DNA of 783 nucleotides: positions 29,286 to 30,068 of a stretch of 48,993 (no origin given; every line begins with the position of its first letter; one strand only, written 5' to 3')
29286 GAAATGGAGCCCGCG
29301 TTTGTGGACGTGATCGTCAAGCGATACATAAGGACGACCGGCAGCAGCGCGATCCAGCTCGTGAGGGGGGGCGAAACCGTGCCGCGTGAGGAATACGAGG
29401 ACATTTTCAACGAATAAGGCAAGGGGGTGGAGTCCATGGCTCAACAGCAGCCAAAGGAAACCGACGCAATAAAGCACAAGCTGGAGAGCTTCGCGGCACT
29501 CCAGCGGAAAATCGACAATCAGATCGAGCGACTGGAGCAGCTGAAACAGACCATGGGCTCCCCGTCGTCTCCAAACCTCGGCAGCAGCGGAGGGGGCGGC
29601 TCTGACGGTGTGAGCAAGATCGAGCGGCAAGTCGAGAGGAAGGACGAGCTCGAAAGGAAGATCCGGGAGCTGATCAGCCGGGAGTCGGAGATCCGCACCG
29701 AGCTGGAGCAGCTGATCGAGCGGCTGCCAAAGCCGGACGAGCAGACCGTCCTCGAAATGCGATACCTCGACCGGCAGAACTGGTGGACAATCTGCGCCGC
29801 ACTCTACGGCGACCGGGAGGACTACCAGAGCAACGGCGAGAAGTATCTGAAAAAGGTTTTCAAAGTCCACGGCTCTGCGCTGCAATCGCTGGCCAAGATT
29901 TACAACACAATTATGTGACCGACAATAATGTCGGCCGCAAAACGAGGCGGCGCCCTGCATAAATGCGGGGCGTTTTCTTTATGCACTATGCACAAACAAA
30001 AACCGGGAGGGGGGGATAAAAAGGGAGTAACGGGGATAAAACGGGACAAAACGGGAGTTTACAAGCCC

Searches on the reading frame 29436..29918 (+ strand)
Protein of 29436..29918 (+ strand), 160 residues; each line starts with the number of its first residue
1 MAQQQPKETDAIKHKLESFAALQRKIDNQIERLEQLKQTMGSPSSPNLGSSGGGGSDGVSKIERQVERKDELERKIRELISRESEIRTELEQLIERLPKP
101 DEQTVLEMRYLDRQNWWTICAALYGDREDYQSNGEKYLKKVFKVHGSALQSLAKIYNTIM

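Call 5: search_protein_families(library=pfam, proteins=[window:29436-29918:+], max_evalue=0.01)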
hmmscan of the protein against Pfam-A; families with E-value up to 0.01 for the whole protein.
window:29436-29918:+ (160 aa): 1 family
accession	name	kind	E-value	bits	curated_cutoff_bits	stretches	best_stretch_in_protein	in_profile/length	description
PF07374.17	DUF1492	-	4.6e-09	36.8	21.5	1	66-130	28-88/100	Protein of unknown function (DUF1492)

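Call 6: find_related_loci(query=window:29436-29918:+, collection=viral_contigs, flank=3000)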
Query window:29436-29918:+ (160 aa) in viral_contigs; peptide patterns used: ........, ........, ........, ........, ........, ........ (x = any residue, [..] = any of these).
29 stretches matched a pattern; 3 encode a relative of the query (tblastn E <= 1e-3); 3 distinct loci.
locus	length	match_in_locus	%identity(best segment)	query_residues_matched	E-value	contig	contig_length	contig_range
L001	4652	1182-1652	95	1-158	5e-99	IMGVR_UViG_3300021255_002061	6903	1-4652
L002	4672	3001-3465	94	1-156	6e-84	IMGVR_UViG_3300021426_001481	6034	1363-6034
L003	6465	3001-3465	94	1-156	6e-84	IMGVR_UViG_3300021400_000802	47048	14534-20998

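Call 10: find_homologous_proteins(query=window:29436-29918:+, max_evalue=0.001)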
Query window:29436-29918:+ (160 aa): 378 proteins with E <= 0.001 among 449 candidates; the best 120 are listed.
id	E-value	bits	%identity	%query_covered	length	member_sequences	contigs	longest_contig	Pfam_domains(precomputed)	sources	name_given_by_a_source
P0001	4.0e-90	318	93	99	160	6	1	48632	PF07374.18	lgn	-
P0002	2.8e-88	312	94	99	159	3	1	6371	PF07374.18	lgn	-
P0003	1.2e-86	306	89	99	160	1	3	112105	PF07374.18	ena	-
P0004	3.3e-85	302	87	99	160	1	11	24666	PF07374.18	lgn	-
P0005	2.7e-83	295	86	99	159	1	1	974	PF07374.18,PF05263.18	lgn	-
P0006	6.3e-82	291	85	99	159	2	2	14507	PF07374.18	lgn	-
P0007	8.4e-82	291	84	99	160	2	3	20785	PF07374.18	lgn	-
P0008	2.1e-81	289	84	99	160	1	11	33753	PF07374.18,PF05263.18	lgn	-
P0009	3.0e-81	289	86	99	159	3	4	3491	PF07374.18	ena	-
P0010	4.4e-81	288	83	99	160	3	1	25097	PF07374.18,PF05263.18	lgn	-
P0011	7.3e-81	288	85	98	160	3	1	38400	PF07374.18,PF05263.18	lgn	-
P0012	7.2e-80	284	85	98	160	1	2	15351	PF07374.18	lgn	-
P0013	1.1e-79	284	83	98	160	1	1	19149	PF07374.18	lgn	-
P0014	1.4e-72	261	75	97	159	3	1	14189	PF07374.18,PF05263.18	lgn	-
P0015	2.5e-70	253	74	97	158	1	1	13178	PF07374.18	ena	-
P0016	2.4e-67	244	74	98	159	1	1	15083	PF07374.18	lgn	-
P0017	1.4e-64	235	72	96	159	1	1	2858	PF07374.18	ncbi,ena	-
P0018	1.6e-62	228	69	95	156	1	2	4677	PF07374.18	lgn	-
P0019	4.2e-62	227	68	96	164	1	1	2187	PF07374.18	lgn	-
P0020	4.7e-62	226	67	96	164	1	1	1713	PF07374.18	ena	-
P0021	6.1e-62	226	67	96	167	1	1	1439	PF07374.18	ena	-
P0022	6.1e-62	226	67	96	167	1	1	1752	PF07374.18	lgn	-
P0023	7.2e-62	226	67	96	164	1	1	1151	PF07374.18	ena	-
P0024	7.2e-62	226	67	96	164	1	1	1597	PF07374.18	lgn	-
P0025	7.2e-62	226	67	96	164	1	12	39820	PF07374.18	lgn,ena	-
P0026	7.3e-62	226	67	96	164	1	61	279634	PF07374.18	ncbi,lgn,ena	-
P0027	7.7e-62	226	67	96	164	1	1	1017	PF07374.18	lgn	-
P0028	7.7e-62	226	67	96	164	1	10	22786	PF07374.18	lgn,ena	-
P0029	8.2e-62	226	67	96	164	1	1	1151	PF07374.18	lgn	-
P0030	9.3e-62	226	68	95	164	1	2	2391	PF07374.18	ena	-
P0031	9.3e-62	226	68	95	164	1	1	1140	PF07374.18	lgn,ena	-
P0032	9.4e-62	226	67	96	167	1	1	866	PF07374.18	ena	-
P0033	9.4e-62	226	67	96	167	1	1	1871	PF07374.18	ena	-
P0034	9.4e-62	226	67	96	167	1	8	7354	PF07374.18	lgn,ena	-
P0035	9.4e-62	226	67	96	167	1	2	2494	PF07374.18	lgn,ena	-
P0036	1.7e-61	225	67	96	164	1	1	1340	PF07374.18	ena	-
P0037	2.0e-61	224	67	96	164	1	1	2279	PF07374.18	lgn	-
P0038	2.7e-61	224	67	96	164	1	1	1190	PF07374.18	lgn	-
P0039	3.2e-61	224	68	95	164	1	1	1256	PF07374.18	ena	-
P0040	3.4e-61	224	67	95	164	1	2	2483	PF07374.18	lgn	-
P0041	3.8e-61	224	85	74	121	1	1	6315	PF07374.18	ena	-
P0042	3.8e-61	224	68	95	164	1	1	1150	PF07374.18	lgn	-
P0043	4.2e-61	223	69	96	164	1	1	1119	PF07374.18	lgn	-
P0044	4.3e-61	223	68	95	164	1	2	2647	PF07374.18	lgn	-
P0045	4.4e-61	223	67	95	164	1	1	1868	PF07374.18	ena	-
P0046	6.8e-61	223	67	96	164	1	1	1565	PF07374.18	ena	-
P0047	7.0e-61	223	67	95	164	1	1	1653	PF07374.18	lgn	-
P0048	7.9e-61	223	67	95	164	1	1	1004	PF07374.18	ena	-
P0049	9.1e-61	222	67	95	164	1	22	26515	PF07374.18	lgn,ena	-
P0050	9.1e-61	222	67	95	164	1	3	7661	PF07374.18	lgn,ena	-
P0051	9.8e-61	222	67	95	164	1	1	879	PF07374.18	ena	-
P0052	1.1e-60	222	67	96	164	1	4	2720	PF07374.18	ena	-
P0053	1.1e-60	222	67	95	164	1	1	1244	PF07374.18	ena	-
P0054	1.1e-60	222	67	96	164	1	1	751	PF07374.18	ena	-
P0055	1.4e-60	222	67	95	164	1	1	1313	PF07374.18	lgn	-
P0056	1.4e-60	222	67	95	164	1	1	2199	PF07374.18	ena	-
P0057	1.4e-60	222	67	95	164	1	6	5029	PF07374.18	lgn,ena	-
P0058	1.4e-60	222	67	95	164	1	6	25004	PF07374.18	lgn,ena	-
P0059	1.4e-60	222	67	95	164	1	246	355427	PF07374.18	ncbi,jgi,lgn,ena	-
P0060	1.5e-60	222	67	95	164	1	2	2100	PF07374.18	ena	-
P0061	1.7e-60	221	66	96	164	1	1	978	PF07374.18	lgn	-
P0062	1.7e-60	221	66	96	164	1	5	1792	PF07374.18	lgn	-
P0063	1.9e-60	221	67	95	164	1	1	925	PF07374.18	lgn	-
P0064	2.2e-60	221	67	95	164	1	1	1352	PF07374.18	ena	-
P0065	2.2e-60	221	67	96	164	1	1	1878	PF07374.18,PF05263.18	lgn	-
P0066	2.4e-60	221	67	96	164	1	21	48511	PF07374.18,PF05263.18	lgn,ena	-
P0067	2.5e-60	221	67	96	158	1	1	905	PF07374.18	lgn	-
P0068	2.5e-60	221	66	95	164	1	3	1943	PF07374.18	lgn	-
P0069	2.6e-60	221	66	96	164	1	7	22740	PF07374.18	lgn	-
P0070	2.8e-60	221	67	95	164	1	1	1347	PF07374.18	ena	-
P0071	3.0e-60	221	66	96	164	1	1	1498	PF07374.18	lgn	-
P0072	3.0e-60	221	67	96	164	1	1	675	PF07374.18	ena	-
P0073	3.2e-60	221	68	96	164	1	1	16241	PF07374.18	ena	-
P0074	3.3e-60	220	67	95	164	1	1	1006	PF07374.18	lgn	-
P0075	3.9e-60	220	67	95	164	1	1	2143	PF07374.18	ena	-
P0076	4.0e-60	220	67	96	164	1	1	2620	PF07374.18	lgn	-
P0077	4.8e-60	220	66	95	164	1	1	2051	PF07374.18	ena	-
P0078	4.8e-60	220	66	95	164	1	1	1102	PF07374.18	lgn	-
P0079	5.1e-60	220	66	95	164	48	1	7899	PF07374.18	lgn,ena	-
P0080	5.1e-60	220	66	95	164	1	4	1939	PF07374.18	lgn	-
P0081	5.5e-60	220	66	95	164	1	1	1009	PF07374.18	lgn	-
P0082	6.0e-60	220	66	95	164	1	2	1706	PF07374.18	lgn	-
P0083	6.6e-60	220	65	96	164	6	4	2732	PF07374.18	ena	-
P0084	6.7e-60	220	66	95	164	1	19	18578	PF07374.18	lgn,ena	-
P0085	7.3e-60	219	65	96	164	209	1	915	PF07374.18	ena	-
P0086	7.5e-60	219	66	95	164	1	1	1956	PF07374.18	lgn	-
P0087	8.0e-60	219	66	95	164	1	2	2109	PF07374.18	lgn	-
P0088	9.3e-60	219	66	95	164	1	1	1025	PF07374.18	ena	-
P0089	9.5e-60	219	67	96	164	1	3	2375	PF07374.18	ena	-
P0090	9.8e-60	219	66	95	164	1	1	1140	PF07374.18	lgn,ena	-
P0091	9.8e-60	219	66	96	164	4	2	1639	PF07374.18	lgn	-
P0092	1.1e-59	219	66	96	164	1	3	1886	PF07374.18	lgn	-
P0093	1.2e-59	219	66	95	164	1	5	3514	PF07374.18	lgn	-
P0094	1.2e-59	219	65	96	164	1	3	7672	PF07374.18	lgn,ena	-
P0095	1.7e-59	218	66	95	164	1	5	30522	PF07374.18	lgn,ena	-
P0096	1.7e-59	218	65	98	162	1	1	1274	PF07374.18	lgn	-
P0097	1.9e-59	218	65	96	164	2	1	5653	PF07374.18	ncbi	-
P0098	2.2e-59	218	66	95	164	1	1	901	PF07374.18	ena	-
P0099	3.3e-59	217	65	96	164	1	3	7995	PF07374.18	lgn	-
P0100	3.4e-59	217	66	96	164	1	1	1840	PF07374.18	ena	-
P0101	6.3e-59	216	65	96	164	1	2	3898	PF07374.18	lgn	-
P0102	6.3e-59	216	64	96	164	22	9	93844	PF07374.18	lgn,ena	-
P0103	7.5e-59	216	66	95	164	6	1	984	PF07374.18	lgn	-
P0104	8.2e-59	216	66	96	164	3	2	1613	PF07374.18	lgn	-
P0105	8.3e-59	216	66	96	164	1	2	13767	PF07374.18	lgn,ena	-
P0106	1.1e-58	216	62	98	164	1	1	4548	PF07374.18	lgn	-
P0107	2.0e-58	215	64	97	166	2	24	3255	PF07374.18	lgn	-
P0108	2.0e-58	215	64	96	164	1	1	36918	PF07374.18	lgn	-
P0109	2.2e-58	215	66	96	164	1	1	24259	PF07374.18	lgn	-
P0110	2.3e-58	215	64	96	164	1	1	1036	PF07374.18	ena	-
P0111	2.3e-58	215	65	96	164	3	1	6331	PF07374.18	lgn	-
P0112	3.7e-58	214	64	98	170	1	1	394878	PF07374.18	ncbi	ncbi:DUF1492 domain-containing protein [Eisenbergiella sp.]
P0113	4.7e-58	214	64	96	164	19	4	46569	PF07374.18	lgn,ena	-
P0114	5.6e-58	213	65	96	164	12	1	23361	PF07374.18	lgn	-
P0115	5.7e-58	213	65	97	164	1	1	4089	PF07374.18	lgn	-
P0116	8.9e-58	213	64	96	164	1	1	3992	PF07374.18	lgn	-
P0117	1.4e-57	212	64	96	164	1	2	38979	PF07374.18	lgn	-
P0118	1.7e-57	212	65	99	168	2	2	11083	PF07374.18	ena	-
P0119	1.7e-57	212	65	96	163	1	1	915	PF07374.18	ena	-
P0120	1.9e-57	212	63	96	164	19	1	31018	PF07374.18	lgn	-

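Call 12: find_related_loci(query=A2, collection=genome_contigs, flank=2500)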
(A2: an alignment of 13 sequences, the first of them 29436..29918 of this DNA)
Query A2 (160 aa) in genome_contigs; peptide patterns used: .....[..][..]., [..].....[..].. (x = any residue, [..] = any of these).
134 stretches matched a pattern; 16 encode a relative of the query (tblastn E <= 1e-3); 16 distinct loci.
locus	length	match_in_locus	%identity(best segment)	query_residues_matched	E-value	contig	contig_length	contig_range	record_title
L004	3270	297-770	85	1-158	9e-85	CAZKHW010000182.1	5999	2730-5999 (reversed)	MAG TPA_asm: uncultured Ruminococcus sp. isolate SRP199465_co2_654 genome assembly, contig: NODE_40516_length_5999_cov_5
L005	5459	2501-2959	60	4-156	2e-62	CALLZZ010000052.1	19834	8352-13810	MAG TPA_asm: uncultured Clostridia bacterium isolate SRR1561995_bin.103_CONCOCT_v1.1_MAG genome assembly, contig: ERZ724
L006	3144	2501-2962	62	3-156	3e-62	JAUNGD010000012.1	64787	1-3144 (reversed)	MAG: Lachnospiraceae bacterium isolate S26M_St_35 NODE_286_length_64787_cov_30.710622, whole genome shotgun sequence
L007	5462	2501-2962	60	4-157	4e-61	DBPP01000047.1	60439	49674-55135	MAG TPA_asm: Ruminococcaceae bacterium UBA1417 UBA1417_contig_12881, whole genome shotgun sequence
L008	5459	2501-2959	61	4-156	2e-61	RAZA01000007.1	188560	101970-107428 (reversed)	Bacterium D16-50 strain D16-50 Scaffold7_1, whole genome shotgun sequence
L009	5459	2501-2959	61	4-156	3e-61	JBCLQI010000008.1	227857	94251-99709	Lachnospiraceae bacterium 48-33 voucher GPTB0118 scaffold8, whole genome shotgun sequence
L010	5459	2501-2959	61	4-156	6e-61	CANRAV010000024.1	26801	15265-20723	MAG: uncultured Clostridia bacterium isolate Lapin-016__bin71 genome assembly, contig: Lapin-016__NODE_1508_length_26801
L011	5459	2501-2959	60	4-156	2e-60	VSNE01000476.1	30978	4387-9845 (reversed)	MAG: Lachnospiraceae bacterium isolate S9761_S13_bin.16 S9761_S13_S9761_S13_bin.16_contig_476, whole genome shotgun sequ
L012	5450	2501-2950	60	7-156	9e-59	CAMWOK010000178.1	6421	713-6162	MAG TPA_asm: uncultured Lachnospiraceae bacterium isolate SRR14411345_bin.8_metawrap_v1.3_MAG genome assembly, contig: N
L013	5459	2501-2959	64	4-156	1e-57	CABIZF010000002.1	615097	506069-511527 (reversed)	Lachnospiraceae bacterium isolate MGYG-HGUT-00092 genome assembly, contig: .20287_6_63.2, whole genome shotgun sequence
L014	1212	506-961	59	4-155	7e-60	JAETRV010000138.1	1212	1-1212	MAG: Anaerotruncus sp. isolate S30_Bin7 scaffold_52451, whole genome shotgun sequence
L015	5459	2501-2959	63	4-156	7e-56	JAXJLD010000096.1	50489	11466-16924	MAG: Christensenellales bacterium isolate DOME_MAG_13948 13948_W0222_k141_51792, whole genome shotgun sequence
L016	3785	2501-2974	54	2-159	7e-55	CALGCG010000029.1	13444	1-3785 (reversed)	MAG TPA_asm: uncultured Bacteroidales bacterium isolate SRR6425758_bin.91_CONCOCT_v1.1_MAG genome assembly, contig: ERZ1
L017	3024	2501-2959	59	4-156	3e-54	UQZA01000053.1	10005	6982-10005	uncultured Clostridiales bacterium isolate UMGS777 genome assembly, contig: NODE_4237_length_10005_cov_7.567437, whole g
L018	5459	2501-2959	61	4-156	2e-61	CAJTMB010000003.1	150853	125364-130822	MAG TPA_asm: uncultured Lachnospiraceae bacterium isolate MGBC100230 genome assembly, contig: MGBC100230.3, whole genome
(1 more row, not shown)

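Call 13: find_related_loci(query=A2, collection=viral_contigs, flank=2500)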
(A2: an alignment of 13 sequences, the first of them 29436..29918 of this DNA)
Query A2 (160 aa) in viral_contigs; peptide patterns used: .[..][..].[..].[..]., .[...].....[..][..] (x = any residue, [..] = any of these).
78 stretches matched a pattern; 25 encode a relative of the query (tblastn E <= 1e-3); 25 distinct loci.
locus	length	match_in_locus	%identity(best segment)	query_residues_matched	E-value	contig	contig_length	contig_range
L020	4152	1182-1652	95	1-158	4e-98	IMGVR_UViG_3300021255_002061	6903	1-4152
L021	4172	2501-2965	94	1-156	5e-83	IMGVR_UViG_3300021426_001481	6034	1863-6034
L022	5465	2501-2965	94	1-156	5e-83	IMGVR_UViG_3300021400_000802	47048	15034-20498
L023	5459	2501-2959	67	3-155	1e-68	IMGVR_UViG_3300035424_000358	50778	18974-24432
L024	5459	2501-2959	65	3-155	4e-67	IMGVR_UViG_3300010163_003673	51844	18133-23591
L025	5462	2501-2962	64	3-156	3e-65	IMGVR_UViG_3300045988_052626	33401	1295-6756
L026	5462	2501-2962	62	3-156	8e-64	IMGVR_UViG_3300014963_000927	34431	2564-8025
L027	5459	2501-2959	65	3-155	3e-63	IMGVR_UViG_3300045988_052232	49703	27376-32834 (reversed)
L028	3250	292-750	61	4-156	2e-61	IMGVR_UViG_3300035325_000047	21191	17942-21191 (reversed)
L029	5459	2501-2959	61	4-156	2e-61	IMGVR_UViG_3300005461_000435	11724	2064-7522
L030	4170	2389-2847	61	4-156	2e-61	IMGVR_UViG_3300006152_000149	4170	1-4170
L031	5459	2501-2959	61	4-156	3e-61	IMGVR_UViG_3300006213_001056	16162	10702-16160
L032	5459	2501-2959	61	4-156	3e-61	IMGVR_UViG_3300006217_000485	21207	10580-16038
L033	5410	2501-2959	61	4-156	2e-61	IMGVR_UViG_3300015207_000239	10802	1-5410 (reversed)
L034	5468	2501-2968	60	3-158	6e-61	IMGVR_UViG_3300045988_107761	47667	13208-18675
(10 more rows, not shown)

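Call 21: find_encoding_contigs(protein=P0014, flank=2500, max_places=3)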
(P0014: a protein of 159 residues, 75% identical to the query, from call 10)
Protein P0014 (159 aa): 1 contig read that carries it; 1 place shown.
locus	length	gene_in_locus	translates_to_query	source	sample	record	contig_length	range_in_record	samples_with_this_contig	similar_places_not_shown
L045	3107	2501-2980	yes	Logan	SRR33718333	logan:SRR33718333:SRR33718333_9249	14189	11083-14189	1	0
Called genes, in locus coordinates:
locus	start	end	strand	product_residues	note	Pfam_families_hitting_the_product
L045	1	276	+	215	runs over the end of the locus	-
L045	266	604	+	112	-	-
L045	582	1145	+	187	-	-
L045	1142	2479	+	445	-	PF02195:ParB_N (faint), PF01555:N6_N4_Mtase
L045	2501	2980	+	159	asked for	PF05263:DUF722 (weak), PF07374:DUF1492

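Call 22: find_encoding_contigs(protein=P0016, flank=2500, max_places=3)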
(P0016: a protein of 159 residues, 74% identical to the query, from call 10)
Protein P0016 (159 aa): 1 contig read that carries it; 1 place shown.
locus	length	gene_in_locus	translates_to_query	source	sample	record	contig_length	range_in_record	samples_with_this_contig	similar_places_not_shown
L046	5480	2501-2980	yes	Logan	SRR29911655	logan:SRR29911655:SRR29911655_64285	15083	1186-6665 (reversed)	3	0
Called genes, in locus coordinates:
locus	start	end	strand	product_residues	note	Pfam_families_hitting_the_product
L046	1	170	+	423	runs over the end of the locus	PF19789:DUF6273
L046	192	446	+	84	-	-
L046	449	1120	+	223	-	-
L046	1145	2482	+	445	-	PF02195:ParB_N (faint), PF01555:N6_N4_Mtase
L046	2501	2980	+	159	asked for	PF07374:DUF1492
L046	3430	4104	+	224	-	-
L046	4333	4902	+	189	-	-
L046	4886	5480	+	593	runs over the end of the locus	?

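Call 23: find_encoding_contigs(protein=P0008, flank=2500, max_places=3)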
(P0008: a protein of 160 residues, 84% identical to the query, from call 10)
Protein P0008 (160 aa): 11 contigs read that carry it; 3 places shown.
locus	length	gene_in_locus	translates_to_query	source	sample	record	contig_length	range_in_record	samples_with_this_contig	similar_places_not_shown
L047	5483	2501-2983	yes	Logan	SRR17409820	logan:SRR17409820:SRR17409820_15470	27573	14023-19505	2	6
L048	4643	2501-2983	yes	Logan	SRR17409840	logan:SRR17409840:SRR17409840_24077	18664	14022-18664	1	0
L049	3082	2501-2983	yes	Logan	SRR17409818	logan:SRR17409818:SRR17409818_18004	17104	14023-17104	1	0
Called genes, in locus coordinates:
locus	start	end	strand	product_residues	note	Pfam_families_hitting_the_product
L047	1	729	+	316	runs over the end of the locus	-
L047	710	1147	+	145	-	-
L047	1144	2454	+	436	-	PF01555:N6_N4_Mtase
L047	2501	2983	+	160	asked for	PF05263:DUF722 (weak), PF07374:DUF1492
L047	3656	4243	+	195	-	-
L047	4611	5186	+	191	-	-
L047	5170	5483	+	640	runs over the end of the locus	PF05876:GpA_ATPase, PF20454:GpA_nuclease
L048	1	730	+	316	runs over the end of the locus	-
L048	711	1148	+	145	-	-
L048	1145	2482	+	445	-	PF01555:N6_N4_Mtase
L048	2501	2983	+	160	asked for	PF05263:DUF722 (weak), PF07374:DUF1492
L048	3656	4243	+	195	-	-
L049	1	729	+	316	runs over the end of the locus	-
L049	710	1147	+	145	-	-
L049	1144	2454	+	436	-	PF01555:N6_N4_Mtase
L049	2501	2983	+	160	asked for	PF05263:DUF722 (weak), PF07374:DUF1492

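Call 24: find_encoding_contigs(protein=P0018, flank=2500, max_places=3)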
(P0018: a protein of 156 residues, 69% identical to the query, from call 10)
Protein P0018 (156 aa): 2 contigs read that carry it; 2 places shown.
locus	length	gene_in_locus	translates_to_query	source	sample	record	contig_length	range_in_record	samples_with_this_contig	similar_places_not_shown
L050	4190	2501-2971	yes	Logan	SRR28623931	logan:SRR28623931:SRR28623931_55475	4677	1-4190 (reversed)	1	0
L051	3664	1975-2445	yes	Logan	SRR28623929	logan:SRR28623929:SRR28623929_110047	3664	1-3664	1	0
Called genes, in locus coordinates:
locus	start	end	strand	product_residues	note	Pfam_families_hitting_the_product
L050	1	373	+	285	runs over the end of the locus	?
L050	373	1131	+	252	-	PF02384:N6_Mtase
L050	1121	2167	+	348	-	PF13495:Phage_int_SAM_4, PF24624:Int_N (weak), PF00589:Phage_integrase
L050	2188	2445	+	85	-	-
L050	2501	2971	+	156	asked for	PF07374:DUF1492 (weak)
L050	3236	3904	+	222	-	-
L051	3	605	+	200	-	?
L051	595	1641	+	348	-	PF13495:Phage_int_SAM_4, PF24624:Int_N (weak), PF00589:Phage_integrase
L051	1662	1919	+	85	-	-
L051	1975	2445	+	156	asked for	PF07374:DUF1492 (weak)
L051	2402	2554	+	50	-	-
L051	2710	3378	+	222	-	-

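Call 36: predict_structure(alignment_id=A2)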
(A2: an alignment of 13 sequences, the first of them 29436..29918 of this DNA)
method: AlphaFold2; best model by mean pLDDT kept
length: 160 residues; sequences in the alignment: 13
mean_pLDDT: 70.1   pTM: 0.54
mean pLDDT of the five models: 70.1, 65.3, 61.4, 60.9, 53.5
residues with pLDDT >= 90: 1; 70-90: 92; 50-70: 46; < 50: 21
segments of 3 or more residues with pLDDT < 50: 1-5, 44-56
pLDDT, mean of each block of 10 residues (from residue 1): 52 79 84 83 44 46 83 87 81 70 62 66 81 81 66 56
secondary structure, 60 per line:
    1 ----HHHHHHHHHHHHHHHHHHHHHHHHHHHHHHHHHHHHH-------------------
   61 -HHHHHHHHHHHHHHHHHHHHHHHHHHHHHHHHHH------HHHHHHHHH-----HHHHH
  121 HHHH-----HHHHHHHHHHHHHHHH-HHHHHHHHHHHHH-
elements in order: H5-41 H62-95 H102-110 H116-124 H130-145 H147-159

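Call 37: search_protein_families(library=phrogs, proteins=[window:29436-29918:+], max_evalue=0.001)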
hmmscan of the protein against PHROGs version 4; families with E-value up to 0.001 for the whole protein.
window:29436-29918:+ (160 aa): 2 families
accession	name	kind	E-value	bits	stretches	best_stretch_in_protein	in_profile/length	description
phrog_36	-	transcription regulation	3.3e-24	86.7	1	7-157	51-188/220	transcriptional regulator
phrog_248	-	transcription regulation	4.7e-07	31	1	10-131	23-123/161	transcriptional activator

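Call 39: search_solved_structures(query=A2, max_evalue=1)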
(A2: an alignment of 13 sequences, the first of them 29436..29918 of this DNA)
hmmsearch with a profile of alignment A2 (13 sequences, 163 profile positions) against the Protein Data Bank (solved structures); distinct sequences matched with E-value up to 1: 12.
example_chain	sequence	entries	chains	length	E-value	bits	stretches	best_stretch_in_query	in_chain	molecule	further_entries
2yny_A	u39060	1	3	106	0.087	15.9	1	13-62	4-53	GENERAL CONTROL PROTEIN GCN4, PUTATIVE INNER MEMBRANE PROTEIN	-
2yo2_A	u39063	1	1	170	0.087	15.9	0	13-61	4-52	GENERAL CONTROL PROTEIN GCN4, PUTATIVE INNER MEMBRANE PROTEIN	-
9oaa_B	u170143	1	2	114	0.12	15.4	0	21-50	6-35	Protein S100-A9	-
2ii2_A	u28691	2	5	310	0.6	13.2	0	74-127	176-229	Alpha-11 giardin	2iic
9hvw_D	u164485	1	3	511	0.69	13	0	8-57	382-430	Fusion glycoprotein F1,Probable N-acetylmuramidase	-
7ui5_A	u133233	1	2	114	0.73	12.9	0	70-108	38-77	Protein S100-A9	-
8sjb_C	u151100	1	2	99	0.74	12.8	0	70-108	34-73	Protein S100-A9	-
4ggf_C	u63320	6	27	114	0.8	12.7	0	70-108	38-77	Protein S100-A9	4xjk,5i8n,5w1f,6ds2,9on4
1xk4_C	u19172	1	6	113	0.84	12.7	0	70-108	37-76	Calgranulin B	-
1irj_A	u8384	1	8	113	0.9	12.6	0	70-108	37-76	Migration Inhibitory Factor-Related Protein 14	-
8sjc_C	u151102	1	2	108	0.95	12.5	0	70-108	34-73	Protein S100-A9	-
3wp8_A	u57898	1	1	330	0.97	12.5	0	13-77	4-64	Trimeric autotransporter adhesin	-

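Call 41: fold_search(model_id=the predicted structure, library=pdb)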
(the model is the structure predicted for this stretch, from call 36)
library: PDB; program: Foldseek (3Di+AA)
matches with E <= 10: 396; with E <= 0.001: 0
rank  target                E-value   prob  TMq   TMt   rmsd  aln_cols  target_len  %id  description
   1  7jh6_A                7.5e-02  0.84  0.37  0.34   9.3       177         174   15  De novo designed two-domain di-Zn(II) and porphyrin-binding protein (released 2020-12-09)
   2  6mbz_A                1.8e-01  0.41  0.27  0.09  21.9       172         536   13  Structure of Transcription Factor (released 2019-06-19)
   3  7ubt                  2.1e-01  0.96  0.49  0.16  17.1       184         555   14  Stat5a Core in complex with Compound 18 (released 2023-02-15)
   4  5oen_B                2.7e-01  0.77  0.40  0.38   8.9       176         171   10  Crystal Structure of STAT2 in complex with IRF9 (released 2018-01-24)
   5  1bg1_A                3.5e-01  0.91  0.51  0.17   9.3       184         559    9  TRANSCRIPTION FACTOR STAT3B/DNA COMPLEX (released 1999-01-13)
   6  8w6f_A                4.1e-01  0.80  0.43  0.43   8.7       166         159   16  Apo structure of HBC binder (released 2024-11-27)
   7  3cwg_B                4.4e-01  0.85  0.49  0.18   9.6       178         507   10  Unphosphorylated mouse STAT3 core fragment (released 2008-07-01)
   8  7nfx_u                4.4e-01  0.14  0.18  0.16  17.1       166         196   11  Mammalian ribosome nascent chain complex with SRP and SRP receptor in early state A (released 2021-06-02)
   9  7uc6                  4.6e-01  0.87  0.49  0.15  15.9       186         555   12  Stat5a Core in complex with Compound 12 (released 2023-02-15)
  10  1fio                  4.6e-01  0.23  0.23  0.21  16.7       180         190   10  CRYSTAL STRUCTURE OF YEAST T-SNARE PROTEIN SSO1 (released 2000-10-11)
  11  6mbw_A                4.8e-01  0.23  0.27  0.09  22.9       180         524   13  Structure of Transcription Factor (released 2019-06-19)
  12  8dmm_A                5.1e-01  0.89  0.45  0.14  20.4       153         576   14  Structure of the vanadate-trapped MsbA bound to KDL (released 2022-12-14)
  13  5lg4_A                5.1e-01  0.21  0.24  0.21  17.2       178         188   13  Crystal structure of the Sec3/Sso2 complex at 2.9 angstrom resolution (released 2017-02-08)
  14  7tvb                  5.6e-01  0.20  0.25  0.08  22.8       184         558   12  Stat5A Core in Complex with AK305 (released 2023-02-15)
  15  7uc7                  6.3e-01  0.25  0.30  0.10  15.9       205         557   12  Stat5a Core in complex with Compound 17 (released 2023-02-15)
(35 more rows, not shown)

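Call 64: search_dna_similar(query=window:29436-29918:+, collection=phages, mode=protein, max_evalue=0.001, max_rows=25)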
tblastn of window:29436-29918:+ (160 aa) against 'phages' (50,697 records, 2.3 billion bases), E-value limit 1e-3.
Records with a match: 4; places in all: 4; records where one place covers at least 80% of the query: 4.
Best place of each record, by identity: 60-80% 2; <60% 2.
By first word of the organism name: Faecalibacterium 2; Bacteriophage 1; Phage 1.
By host as written in the record: Faecalibacterium prausnitzii 2; - 2.
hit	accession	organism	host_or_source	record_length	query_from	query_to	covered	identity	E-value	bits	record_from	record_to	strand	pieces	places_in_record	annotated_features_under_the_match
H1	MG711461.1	Faecalibacterium phage FP_Lagaffe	Faecalibacterium prausnitzii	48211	4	156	96%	63.4%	2e-47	169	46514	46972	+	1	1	RNA polymerase sigma factor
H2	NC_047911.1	Faecalibacterium phage FP_Lagaffe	Faecalibacterium prausnitzii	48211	4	156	96%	63.4%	2e-47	169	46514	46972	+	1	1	transcriptional regulator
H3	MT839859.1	Bacteriophage sp.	human fecal samples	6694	9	157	93%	39.6%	4e-25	105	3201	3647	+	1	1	record has no annotation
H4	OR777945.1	Phage nd4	-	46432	9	157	93%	39.6%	5e-25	105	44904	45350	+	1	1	hypothetical protein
